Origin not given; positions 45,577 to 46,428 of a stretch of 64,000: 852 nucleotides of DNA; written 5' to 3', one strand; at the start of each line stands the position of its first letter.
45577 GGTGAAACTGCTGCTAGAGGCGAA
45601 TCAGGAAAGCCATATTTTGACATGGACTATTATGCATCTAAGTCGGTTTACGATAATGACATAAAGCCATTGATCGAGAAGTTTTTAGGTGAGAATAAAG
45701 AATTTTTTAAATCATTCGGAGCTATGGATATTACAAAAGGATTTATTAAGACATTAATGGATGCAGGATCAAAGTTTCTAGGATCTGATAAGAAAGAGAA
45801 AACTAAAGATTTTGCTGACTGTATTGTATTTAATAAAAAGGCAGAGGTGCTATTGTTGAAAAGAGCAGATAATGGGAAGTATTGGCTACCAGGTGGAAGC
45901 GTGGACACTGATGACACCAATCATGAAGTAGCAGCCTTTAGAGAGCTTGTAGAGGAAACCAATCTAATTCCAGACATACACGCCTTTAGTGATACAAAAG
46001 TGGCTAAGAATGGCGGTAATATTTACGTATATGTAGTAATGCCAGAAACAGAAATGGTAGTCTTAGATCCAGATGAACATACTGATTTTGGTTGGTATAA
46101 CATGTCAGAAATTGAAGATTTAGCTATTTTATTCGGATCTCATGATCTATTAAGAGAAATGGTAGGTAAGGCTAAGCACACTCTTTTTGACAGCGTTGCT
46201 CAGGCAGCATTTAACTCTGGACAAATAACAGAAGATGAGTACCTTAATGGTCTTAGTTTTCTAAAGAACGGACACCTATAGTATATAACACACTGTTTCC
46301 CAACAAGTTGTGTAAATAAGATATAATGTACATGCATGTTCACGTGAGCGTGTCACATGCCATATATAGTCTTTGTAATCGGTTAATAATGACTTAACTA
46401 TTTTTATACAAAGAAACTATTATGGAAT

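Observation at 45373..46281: HExxH metallopeptidase-like motif and a Nudix hydrolase at the C-terminus of the 1129-aa polyvalent protein, next to the ART gene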

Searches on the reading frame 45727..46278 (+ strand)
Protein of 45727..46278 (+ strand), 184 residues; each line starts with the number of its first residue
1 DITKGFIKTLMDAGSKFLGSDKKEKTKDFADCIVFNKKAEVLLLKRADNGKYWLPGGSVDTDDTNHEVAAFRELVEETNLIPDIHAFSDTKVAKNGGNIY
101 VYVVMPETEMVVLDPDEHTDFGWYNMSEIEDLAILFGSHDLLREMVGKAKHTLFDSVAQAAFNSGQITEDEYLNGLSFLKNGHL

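Call 29: find_homologous_proteins(query=window:45727-46278:+, max_evalue=0.001)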
Query window:45727-46278:+ (184 aa): 2 proteins with E <= 0.001 among 113 candidates.
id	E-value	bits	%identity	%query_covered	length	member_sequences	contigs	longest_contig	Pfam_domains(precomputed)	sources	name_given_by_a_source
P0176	4.9e-5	41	26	72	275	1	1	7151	PF00293.35,PF14815.13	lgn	-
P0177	6.7e-4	38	35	54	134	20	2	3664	PF00293.35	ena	-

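Call 30: search_protein_families(library=ncbifam, proteins=[window:45727-46278:+], max_evalue=0.1)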
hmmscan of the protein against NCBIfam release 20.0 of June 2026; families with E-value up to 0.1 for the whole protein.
window:45727-46278:+ (184 aa): 16 families
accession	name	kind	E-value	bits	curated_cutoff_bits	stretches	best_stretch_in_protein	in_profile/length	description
NF006961.0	PRK09438.1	equivalog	7.9e-12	44.9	103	2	26-80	7-61/151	dihydroneopterin triphosphate diphosphatase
NF001937.0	PRK00714.1-4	equivalog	0.00012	21.7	139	1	32-83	13-63/161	RNA pyrophosphohydrolase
NF001938.0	PRK00714.1-5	equivalog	0.00014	21.3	116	1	32-80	18-74/172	RNA pyrophosphohydrolase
TIGR02705.1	nudix_YtkD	equivalog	0.00019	21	154.4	1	21-96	16-91/156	RNA deprotection pyrophosphohydrolase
NF001935.0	PRK00714.1-2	equivalog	0.00036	20.1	259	1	32-83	13-63/183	RNA pyrophosphohydrolase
TIGR00586.1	mutt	equivalog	0.00065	19.7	97.9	1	24-83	2-64/129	8-oxo-dGTP diphosphatase MutT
NF001934.0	PRK00714.1-1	equivalog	0.00068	19.1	241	1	32-81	13-61/176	RNA pyrophosphohydrolase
NF008044.0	PRK10776.1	equivalog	0.00085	19.2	148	1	25-83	2-63/130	8-oxo-dGTP diphosphatase MutT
NF041652.1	Nud_hyd_Dein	equivalog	0.0023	18.1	200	1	30-94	16-86/152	Nudix hydrolase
NF007980.0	PRK10707.1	equivalog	0.0047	16.5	134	1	38-83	43-93/192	CoA pyrophosphatase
NF052459.1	OxoGTPPhMutT1Mycb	equivalog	0.0064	15.6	475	1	37-79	16-57/292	8-oxo-(d)GTP phosphatase MutT1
NF001936.0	PRK00714.1-3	equivalog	0.022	14.7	118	1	35-78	19-62/155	RNA pyrophosphohydrolase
NF011963.0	PRK15434.1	subfamily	0.022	14.4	146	1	31-75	21-66/159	GDP-mannose mannosyl hydrolase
NF003787.0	PRK05379.1-4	equivalog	0.023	13.7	449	1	31-80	212-262/346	bifunctional nicotinamide-nucleotide adenylyltransferase/Nudix hydroxylase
NF003785.0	PRK05379.1-1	equivalog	0.041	13.1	418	1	33-82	209-259/347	bifunctional nicotinamide-nucleotide adenylyltransferase/Nudix hydroxylase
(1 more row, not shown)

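Call 36: search_solved_structures(query=A2, max_evalue=0.001, show_alignments=2)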
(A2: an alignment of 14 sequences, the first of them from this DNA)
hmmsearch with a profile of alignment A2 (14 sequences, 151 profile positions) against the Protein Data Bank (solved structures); distinct sequences matched with E-value up to 0.001: 194 (the best 60 are shown).
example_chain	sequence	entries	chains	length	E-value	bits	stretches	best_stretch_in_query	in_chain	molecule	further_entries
3grn_A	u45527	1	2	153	2.7e-23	85.4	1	18-125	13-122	MutT related protein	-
2rrk_A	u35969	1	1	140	1.2e-17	67.1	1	19-122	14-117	CTP pyrophosphohydrolase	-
7syc_A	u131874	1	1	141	1.1e-16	63.9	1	11-85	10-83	7,8-dihydro-8-oxoguanine-triphosphatase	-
6dt3_A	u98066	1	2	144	1.5e-16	63.5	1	20-125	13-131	Nucleoside triphosphatase NudI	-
5x1x_A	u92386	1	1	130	1.5e-16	63.5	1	20-123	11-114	Mutator mutT protein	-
3oga_A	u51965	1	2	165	3.1e-16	62.5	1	20-127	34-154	Nucleoside triphosphatase nudI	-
3ees_A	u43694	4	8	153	9.6e-16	60.9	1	22-124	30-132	Probable pyrophosphohydrolase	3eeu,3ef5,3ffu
3n77_A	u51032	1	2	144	4.2e-15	58.8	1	20-126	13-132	Nucleoside triphosphatase nudI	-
1mut_A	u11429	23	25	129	7.8e-15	58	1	16-85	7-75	NUCLEOSIDE TRIPHOSPHATE PYROPHOSPHOHYDROLASE | Mutator mutT protein | 7,8-dihydro-8-oxoguanine-triphosphatase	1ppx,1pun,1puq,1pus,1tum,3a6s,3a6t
2b06_A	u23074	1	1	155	1.5e-14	57.1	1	30-141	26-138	MutT/nudix family protein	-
1kt9_A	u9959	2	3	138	1.8e-14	56.8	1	26-120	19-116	Diadenosine Tetraphosphate Hydrolase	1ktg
3id9_A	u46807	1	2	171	2.9e-14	56.1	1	20-108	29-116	MutT/NUDIX family protein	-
5cfi_A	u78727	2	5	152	4.5e-14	55.5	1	24-137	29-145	BIS(5'-nucleosyl)-tetraphosphatase (Diadenosine tetraphosphatase), putative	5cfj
3hhj_A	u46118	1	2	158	9.1e-14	54.5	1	18-123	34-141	Mutator mutT protein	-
4kyx_A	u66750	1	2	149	1.2e-13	54.1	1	18-133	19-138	ADP-ribose pyrophosphatase MutT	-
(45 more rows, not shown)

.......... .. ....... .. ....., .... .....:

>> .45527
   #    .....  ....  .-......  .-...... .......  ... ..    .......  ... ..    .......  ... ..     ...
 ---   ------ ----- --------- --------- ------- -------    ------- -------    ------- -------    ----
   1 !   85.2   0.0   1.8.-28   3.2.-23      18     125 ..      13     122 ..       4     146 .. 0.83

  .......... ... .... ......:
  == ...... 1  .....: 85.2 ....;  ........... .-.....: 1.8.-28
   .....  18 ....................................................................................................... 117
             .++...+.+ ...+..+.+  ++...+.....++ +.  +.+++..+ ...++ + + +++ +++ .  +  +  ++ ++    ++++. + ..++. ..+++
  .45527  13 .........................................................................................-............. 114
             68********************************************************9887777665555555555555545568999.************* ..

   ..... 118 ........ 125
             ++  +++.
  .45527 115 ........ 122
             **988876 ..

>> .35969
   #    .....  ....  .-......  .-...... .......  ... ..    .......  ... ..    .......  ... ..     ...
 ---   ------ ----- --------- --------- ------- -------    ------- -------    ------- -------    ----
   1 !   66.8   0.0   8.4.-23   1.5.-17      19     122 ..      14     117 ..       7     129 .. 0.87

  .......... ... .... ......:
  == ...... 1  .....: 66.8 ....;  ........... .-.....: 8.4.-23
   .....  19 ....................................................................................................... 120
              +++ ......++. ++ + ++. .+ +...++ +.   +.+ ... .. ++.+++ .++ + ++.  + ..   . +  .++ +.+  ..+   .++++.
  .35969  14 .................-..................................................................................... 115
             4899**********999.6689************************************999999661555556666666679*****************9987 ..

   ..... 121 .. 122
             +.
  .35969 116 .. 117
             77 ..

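Call 40: predict_structure(alignment_id=A2)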
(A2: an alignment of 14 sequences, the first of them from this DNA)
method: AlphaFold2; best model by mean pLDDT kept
length: 184 residues; sequences in the alignment: 14
mean_pLDDT: 81.0   pTM: 0.71
mean pLDDT of the five models: 81.0, 80.5, 79.9, 77.5, 76.9
residues with pLDDT >= 90: 67; 70-90: 70; 50-70: 41; < 50: 6
segments of 3 or more residues with pLDDT < 50: 18-21
pLDDT, mean of each block of 10 residues (from residue 1): 73 55 70 89 96 94 89 93 64 56 65 95 94 86 85 82 92 85 69
secondary structure, 60 per line:
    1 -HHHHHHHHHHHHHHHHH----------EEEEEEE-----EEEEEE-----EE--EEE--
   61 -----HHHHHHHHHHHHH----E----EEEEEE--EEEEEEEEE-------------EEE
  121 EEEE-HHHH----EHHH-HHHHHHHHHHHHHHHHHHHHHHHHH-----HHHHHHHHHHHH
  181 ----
elements in order: H2-18 E29-35 E41-46 E56-58 H66-78 E88-93 E96-104 E118-124 H126-129 H139-163 H169-180
